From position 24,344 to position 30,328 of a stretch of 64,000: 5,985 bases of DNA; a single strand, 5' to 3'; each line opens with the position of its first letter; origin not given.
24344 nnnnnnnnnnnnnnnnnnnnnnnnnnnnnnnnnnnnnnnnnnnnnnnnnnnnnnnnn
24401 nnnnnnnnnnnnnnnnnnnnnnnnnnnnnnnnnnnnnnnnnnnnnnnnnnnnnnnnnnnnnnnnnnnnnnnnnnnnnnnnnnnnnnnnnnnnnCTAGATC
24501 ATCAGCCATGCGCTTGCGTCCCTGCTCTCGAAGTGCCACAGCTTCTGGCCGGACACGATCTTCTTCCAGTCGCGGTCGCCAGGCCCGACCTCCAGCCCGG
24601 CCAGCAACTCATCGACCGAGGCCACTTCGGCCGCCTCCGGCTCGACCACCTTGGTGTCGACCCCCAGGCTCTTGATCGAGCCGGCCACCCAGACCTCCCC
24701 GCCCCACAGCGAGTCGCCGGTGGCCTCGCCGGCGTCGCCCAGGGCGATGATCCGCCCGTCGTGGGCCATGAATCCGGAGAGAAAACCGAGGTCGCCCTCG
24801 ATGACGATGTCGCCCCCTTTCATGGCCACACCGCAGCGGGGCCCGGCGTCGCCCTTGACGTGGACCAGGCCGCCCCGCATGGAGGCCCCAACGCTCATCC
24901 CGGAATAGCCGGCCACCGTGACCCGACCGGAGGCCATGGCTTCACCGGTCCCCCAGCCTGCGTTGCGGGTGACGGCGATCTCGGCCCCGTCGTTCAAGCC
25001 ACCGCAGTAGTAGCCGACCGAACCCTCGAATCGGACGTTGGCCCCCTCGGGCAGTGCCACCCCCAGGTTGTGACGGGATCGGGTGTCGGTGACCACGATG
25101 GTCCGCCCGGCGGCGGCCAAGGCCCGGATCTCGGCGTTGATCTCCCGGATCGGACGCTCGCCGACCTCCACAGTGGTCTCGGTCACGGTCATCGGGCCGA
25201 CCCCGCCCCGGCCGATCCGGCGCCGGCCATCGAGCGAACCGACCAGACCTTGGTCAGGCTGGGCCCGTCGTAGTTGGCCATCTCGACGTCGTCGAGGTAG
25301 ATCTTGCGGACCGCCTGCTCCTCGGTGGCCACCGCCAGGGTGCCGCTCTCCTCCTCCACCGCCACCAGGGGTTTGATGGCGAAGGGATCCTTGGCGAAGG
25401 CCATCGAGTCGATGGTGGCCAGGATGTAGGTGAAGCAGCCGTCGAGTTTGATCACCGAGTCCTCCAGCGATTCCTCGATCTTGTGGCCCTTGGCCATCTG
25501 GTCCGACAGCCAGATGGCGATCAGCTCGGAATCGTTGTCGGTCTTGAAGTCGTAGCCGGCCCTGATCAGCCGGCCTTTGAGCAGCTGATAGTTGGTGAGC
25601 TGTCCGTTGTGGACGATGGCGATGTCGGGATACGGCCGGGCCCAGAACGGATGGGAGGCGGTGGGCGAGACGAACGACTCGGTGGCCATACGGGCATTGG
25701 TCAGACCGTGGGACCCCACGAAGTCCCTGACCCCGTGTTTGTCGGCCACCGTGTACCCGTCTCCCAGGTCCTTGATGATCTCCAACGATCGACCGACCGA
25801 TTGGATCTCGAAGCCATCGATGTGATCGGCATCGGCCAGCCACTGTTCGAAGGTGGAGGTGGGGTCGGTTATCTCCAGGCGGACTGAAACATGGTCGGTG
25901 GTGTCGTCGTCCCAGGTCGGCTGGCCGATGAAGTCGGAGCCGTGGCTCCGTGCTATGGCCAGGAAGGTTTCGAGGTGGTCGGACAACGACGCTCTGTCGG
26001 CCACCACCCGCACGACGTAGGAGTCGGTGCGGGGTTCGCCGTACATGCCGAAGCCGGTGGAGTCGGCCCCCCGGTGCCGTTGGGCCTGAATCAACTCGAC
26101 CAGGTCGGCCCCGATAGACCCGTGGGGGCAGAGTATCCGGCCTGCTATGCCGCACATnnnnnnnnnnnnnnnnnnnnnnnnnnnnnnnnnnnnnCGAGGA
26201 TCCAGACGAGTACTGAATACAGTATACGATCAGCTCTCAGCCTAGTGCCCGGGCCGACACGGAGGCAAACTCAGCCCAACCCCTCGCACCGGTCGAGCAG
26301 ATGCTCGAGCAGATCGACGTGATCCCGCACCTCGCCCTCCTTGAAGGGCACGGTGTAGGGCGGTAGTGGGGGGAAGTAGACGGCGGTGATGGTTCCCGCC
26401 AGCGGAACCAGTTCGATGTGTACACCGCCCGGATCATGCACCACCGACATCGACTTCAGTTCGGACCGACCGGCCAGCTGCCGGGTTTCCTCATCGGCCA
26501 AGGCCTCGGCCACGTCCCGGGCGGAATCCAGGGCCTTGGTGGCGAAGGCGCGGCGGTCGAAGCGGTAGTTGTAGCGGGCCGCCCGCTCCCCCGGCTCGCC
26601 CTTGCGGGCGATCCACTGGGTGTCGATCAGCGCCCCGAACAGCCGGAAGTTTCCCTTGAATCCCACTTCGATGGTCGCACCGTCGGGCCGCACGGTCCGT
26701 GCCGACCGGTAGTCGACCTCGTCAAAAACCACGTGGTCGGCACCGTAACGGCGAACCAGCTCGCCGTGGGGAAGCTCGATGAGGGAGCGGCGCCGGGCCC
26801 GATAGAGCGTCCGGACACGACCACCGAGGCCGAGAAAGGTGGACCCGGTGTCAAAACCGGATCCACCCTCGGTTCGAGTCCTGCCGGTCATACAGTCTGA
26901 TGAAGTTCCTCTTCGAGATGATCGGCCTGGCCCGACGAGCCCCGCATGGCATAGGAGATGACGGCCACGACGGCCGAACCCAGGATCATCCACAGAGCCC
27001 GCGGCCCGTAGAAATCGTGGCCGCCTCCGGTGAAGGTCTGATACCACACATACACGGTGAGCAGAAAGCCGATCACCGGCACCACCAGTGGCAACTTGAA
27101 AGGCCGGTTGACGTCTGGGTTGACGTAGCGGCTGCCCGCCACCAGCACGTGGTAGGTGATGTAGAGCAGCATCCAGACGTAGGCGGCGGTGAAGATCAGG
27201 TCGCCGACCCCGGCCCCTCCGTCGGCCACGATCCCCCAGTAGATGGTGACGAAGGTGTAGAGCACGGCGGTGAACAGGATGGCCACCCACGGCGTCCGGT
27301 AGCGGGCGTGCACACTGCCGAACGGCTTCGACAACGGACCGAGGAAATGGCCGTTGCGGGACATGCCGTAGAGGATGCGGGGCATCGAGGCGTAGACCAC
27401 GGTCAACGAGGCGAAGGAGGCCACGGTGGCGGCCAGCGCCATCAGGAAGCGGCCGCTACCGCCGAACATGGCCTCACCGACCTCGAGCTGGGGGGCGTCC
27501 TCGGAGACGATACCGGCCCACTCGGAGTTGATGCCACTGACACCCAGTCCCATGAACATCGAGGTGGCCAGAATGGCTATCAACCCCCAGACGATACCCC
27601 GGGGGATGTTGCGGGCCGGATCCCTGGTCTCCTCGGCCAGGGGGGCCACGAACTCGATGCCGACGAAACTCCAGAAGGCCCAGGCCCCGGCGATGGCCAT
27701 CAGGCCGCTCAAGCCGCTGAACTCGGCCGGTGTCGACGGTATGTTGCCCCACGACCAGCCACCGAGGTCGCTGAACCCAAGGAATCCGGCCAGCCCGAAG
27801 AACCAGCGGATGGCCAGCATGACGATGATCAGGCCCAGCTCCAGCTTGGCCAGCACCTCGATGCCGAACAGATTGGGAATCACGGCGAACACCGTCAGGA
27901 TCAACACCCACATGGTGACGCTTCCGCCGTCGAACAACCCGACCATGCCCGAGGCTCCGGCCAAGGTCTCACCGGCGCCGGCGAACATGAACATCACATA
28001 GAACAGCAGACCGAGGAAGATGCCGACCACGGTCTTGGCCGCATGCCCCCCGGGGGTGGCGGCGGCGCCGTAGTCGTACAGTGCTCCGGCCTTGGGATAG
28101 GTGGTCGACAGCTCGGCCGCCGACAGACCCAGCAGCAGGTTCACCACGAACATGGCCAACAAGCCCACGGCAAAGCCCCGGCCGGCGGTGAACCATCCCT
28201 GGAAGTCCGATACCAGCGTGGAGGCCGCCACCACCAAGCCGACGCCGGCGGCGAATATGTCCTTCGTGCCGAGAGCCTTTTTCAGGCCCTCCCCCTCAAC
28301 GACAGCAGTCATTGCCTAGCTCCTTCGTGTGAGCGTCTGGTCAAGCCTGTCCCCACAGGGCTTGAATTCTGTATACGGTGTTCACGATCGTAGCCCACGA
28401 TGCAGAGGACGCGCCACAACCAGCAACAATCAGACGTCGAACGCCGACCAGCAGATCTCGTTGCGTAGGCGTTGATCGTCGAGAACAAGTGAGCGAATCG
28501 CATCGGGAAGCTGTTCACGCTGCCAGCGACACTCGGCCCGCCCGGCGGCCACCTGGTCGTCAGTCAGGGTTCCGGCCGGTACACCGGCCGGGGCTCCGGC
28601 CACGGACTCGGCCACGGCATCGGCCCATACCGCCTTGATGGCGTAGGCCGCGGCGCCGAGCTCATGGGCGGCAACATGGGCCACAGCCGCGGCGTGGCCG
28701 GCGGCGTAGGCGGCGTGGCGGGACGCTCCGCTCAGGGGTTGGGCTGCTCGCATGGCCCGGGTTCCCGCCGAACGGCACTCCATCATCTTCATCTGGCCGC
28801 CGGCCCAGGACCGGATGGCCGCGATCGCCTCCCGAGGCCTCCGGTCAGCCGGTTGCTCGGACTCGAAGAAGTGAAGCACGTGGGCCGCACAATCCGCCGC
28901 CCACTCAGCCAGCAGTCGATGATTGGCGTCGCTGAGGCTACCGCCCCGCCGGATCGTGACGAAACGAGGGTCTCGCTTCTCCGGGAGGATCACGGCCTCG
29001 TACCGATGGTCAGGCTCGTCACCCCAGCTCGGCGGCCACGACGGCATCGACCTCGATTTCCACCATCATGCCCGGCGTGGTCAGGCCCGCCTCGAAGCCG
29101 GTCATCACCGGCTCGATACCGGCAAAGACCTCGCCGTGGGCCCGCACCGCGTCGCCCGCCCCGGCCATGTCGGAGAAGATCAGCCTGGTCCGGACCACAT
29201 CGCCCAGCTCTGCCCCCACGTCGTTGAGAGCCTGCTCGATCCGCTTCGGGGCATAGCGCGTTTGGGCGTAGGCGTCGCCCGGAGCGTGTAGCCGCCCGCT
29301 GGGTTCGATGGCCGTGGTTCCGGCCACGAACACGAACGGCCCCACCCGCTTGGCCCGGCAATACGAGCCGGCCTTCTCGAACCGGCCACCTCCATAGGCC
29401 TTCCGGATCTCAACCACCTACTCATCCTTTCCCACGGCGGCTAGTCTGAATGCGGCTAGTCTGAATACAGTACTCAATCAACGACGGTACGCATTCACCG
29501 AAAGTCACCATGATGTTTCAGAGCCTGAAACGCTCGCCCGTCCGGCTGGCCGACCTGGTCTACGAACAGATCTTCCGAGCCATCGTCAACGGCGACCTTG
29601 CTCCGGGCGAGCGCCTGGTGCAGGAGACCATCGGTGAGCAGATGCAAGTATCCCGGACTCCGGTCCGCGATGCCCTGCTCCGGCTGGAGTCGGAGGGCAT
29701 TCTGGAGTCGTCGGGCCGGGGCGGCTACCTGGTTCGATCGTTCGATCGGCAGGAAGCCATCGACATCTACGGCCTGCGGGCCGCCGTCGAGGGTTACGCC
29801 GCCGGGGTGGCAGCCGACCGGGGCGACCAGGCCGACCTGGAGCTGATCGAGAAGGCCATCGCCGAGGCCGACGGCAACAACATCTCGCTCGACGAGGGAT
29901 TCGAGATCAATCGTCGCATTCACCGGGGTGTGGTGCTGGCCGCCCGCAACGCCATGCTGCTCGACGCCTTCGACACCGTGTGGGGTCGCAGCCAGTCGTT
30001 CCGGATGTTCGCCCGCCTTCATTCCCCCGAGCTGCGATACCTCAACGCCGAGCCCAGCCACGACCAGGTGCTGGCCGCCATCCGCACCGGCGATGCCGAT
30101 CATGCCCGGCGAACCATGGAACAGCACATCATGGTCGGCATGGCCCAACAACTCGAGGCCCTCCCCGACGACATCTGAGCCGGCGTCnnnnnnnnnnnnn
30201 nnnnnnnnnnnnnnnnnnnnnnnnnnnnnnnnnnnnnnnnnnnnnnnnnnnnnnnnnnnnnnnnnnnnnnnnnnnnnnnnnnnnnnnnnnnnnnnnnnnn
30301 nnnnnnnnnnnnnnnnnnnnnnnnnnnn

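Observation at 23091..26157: Split glutamate-synthase trio in MgsA-MgsB-MgsC order, co-regulated with a GmaS-like ligase and an FAD amine oxidase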

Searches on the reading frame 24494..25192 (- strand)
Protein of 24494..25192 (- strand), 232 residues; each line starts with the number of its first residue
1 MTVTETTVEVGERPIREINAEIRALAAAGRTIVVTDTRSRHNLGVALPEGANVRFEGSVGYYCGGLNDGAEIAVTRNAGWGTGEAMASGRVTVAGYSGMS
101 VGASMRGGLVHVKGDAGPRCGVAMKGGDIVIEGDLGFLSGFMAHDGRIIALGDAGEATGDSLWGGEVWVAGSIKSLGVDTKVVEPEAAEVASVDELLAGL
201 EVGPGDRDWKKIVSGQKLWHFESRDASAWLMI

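Call 6: search_protein_families(library=pfam, proteins=[window:24494-25192:-], max_evalue=0.01)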
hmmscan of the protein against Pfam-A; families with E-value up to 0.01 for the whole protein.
window:24494-25192:- (232 aa): 1 family
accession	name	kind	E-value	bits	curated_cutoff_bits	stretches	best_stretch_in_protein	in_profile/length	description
PF01493.24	GXGXG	-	9.3e-14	51.8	32.5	1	33-175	13-168/190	GXGXG motif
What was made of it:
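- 24494..25192 (-): MgsB-like GXGXG beta-helix subunit, 232 aa. Pfam GXGXG 9.3e-14 (call 6).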

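Call 9: search_protein_families(library=ncbifam, proteins=[window:24494-25192:-], max_evalue=0.001)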
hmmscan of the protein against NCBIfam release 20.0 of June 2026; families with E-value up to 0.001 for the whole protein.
window:24494-25192:- (232 aa): 2 families
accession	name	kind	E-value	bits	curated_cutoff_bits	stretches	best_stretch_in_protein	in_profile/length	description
TIGR03122.1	one_C_dehyd_C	equivalog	2.9e-18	66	130.65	1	43-177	74-214/260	formylmethanofuran dehydrogenase subunit C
NF042910.1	FMH_DH_FwdC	exception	7.6e-13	48.1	340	1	21-176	53-214/271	tungsten-dependent formylmethanofuran dehydrogenase subunit FwdC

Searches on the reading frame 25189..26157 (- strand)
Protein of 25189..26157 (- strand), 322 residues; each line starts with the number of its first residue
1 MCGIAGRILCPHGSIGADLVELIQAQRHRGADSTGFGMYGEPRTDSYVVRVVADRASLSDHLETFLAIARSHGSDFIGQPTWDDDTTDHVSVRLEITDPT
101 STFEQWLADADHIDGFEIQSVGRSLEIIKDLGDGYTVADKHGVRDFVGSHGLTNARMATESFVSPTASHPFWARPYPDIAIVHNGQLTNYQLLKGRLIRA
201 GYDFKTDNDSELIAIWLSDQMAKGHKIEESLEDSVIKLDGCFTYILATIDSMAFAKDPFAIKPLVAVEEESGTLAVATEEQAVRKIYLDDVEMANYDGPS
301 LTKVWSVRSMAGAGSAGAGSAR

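Call 6: search_protein_families(library=pfam, proteins=[window:25189-26157:-], max_evalue=0.01)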
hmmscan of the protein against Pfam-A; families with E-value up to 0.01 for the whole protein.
window:25189-26157:- (322 aa): 2 families
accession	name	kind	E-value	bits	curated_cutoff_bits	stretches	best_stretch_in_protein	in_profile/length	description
PF13537.11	GATase_7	-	8e-16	58.6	25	1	164-283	9-121/123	Glutamine amidotransferase domain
PF13522.11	GATase_6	-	2.4e-14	53.9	27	1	149-278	11-129/130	Glutamine amidotransferase domain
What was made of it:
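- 25189..26157 (-): MgsA-like class-II (Ntn) glutamine/gamma-glutamylamide amidotransferase, 322 aa. Pfam GATase_6/7 (call 6).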

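Call 9: search_protein_families(library=ncbifam, proteins=[window:25189-26157:-], max_evalue=0.001)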
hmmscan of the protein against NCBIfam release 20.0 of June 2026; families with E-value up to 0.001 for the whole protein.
window:25189-26157:- (322 aa): 7 families
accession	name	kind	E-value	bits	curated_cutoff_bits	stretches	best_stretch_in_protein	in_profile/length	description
TIGR01135.1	glmS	equivalog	7.3e-18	64.4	418.05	1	123-257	39-175/607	glutamine--fructose-6-phosphate transaminase (isomerizing)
TIGR01134.1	purF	equivalog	1.4e-17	64.3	350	1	129-286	45-201/432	amidophosphoribosyltransferase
NF001484.0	PRK00331.1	subfamily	4.9e-17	61.5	381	1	124-256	41-175/601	isomerizing glutamine--fructose-6-phosphate transaminase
TIGR01536.1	asn_synth_AEB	equivalog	1.5e-14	53.9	267.1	1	175-287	69-170/517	asparagine synthase (glutamine-hydrolyzing)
NF006949.0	PRK09431.1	equivalog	2.7e-11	42.7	499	1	179-285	70-167/554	asparagine synthase B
TIGR03108.1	eps_aminotran_1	hypoth_equivalog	8.9e-10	37.9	816.9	1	177-284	68-167/628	XrtA/PEP-CTERM system amidotransferase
TIGR03104.1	trio_amidotrans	equivalog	1e-09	37.2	570.1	1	178-283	69-165/589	N-acetylglutaminylglutamine amidotransferase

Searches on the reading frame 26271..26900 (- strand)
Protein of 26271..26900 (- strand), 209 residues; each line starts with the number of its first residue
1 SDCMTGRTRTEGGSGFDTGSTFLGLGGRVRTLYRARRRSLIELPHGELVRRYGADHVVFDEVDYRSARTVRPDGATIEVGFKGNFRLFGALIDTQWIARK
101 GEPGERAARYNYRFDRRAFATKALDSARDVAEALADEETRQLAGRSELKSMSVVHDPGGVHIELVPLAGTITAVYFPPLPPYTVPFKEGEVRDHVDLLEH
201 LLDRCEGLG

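Call 6: search_protein_families(library=pfam, proteins=[window:26271-26900:-], max_evalue=0.01)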
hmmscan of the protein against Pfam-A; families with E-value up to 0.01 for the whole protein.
window:26271-26900:- (209 aa): 0 families

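Call 9: search_protein_families(library=ncbifam, proteins=[window:26271-26900:-], max_evalue=0.001)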
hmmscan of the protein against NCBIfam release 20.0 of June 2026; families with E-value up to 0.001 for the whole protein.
window:26271-26900:- (209 aa): 0 families
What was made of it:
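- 26271..26891 (-): 206-aa protein of unknown family, coupled by an ATGA overlap to the permease gene. No Pfam or NCBIfam hit (calls 6, 9).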

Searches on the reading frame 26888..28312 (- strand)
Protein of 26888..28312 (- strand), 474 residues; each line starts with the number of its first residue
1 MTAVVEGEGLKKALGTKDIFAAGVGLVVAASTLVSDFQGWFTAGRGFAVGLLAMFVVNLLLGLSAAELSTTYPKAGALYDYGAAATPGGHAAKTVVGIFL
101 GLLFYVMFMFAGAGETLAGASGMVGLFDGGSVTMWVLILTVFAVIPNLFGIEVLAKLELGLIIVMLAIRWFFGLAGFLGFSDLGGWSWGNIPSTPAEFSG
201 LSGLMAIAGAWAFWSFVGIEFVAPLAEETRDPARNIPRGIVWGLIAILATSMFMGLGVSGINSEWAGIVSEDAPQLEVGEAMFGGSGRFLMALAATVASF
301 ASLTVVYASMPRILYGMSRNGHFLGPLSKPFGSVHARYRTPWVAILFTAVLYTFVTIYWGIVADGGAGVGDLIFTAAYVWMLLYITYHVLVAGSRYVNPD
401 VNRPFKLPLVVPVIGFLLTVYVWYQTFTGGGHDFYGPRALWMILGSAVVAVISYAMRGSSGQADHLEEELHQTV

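Call 6: search_protein_families(library=pfam, proteins=[window:26888-28312:-], max_evalue=0.01)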
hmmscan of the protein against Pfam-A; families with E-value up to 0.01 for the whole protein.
window:26888-28312:- (474 aa): 2 families
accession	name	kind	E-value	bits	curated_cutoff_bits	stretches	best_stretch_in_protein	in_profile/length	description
PF13520.12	AA_permease_2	-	7.1e-24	84.9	27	1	14-443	1-422/427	Amino acid permease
PF00324.27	AA_permease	-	1.1e-16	61.1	24.6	1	25-401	8-392/470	Amino acid permease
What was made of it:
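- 26888..28312 (-): APC-family amino acid/amine permease. Pfam AA_permease_2 7e-24 (call 6).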

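Call 9: search_protein_families(library=ncbifam, proteins=[window:26888-28312:-], max_evalue=0.001)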
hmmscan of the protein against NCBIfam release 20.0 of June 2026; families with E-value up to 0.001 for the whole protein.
window:26888-28312:- (474 aa): 8 families
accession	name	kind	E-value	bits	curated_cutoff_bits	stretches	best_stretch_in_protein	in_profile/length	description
TIGR00909.1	2A0306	subfamily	4.1e-30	105.1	556.8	1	10-449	1-426/429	amino acid transporter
TIGR00908.1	2A0305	equivalog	2e-23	83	381.75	1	9-423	4-401/442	ethanolamine permease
NF053761.1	BrChAATpBcaP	equivalog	1.7e-18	66.9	690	1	6-450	16-449/460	branched-chain amino acid transporter BcaP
NF008245.0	PRK11021.1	equivalog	1.9e-13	50.2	284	1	60-396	54-366/419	L-methionine/branched-chain amino acid transporter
TIGR00906.1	2A0303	subfamily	3.5e-12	45.5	681.7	1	200-352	247-392/602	cationic amino acid transport permease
TIGR00907.1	2A0304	subfamily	2e-11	43.5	598.3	1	9-356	9-371/482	amino acid permease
TIGR00911.1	2A0308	subfamily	3.4e-10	39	701.8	1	63-422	99-444/505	L-type amino acid transporter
NF040513.1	antiport_TyrP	equivalog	4.3e-06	25.7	630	1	161-409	159-398/465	tyrosine-tyramine antiporter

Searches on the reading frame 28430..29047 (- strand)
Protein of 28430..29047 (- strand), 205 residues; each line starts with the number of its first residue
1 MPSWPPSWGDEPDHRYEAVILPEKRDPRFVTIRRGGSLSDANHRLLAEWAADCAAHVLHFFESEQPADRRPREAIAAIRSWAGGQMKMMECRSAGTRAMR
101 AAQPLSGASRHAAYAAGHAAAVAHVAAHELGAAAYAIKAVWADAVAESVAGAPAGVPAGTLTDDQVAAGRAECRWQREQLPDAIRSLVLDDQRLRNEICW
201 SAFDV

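Call 6: search_protein_families(library=pfam, proteins=[window:28430-29047:-], max_evalue=0.01)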
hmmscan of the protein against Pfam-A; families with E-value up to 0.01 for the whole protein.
window:28430-29047:- (205 aa): 1 family
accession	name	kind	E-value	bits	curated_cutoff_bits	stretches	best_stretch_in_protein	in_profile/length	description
PF21805.3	Imm5_like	-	6.3e-32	110.6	25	1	38-180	3-126/129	Imm-5 like putative immunity protein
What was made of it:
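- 28430..29047 (-): Imm5-like protein within the RidA-permease operon. Pfam Imm5_like 6e-32 (call 6).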

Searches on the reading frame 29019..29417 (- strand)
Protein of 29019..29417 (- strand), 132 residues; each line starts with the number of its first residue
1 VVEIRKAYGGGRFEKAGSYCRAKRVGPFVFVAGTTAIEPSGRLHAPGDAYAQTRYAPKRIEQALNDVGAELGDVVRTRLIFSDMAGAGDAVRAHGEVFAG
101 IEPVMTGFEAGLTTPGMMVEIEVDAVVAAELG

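Call 6: search_protein_families(library=pfam, proteins=[window:29019-29417:-], max_evalue=0.01)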
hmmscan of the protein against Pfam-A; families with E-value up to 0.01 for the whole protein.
window:29019-29417:- (132 aa): 1 family
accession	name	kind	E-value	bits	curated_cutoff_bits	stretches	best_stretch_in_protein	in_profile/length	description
PF01042.26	Ribonuc_L-PSP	-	9e-19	68.1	27.3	1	13-127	5-121/121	Endoribonuclease L-PSP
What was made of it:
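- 29019..29417 (-): RidA (enamine/imine deaminase family). Pfam Ribonuc_L-PSP 9e-19 (call 6).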

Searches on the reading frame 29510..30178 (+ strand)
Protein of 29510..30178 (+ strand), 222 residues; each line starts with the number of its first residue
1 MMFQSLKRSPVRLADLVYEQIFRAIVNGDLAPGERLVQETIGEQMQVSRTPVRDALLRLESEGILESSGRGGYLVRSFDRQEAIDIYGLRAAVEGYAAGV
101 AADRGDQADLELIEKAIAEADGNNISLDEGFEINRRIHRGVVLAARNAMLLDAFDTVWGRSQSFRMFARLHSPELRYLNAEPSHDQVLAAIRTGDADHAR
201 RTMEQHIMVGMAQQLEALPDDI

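Call 6: search_protein_families(library=pfam, proteins=[window:29510-30178:+], max_evalue=0.01)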
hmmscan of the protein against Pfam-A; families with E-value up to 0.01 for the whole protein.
window:29510-30178:+ (222 aa): 2 families
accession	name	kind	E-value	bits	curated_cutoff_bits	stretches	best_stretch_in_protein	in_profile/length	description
PF07729.17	FCD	-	2.5e-22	80.1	24.3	1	85-207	1-123/125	FCD domain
PF00392.27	GntR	-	7.7e-16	57.9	27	1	15-75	3-64/64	Bacterial regulatory proteins, gntR family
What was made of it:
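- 29510..30178 (+): GntR/FCD-family regulator, candidate binder of the operator. Pfam GntR and FCD (call 6).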
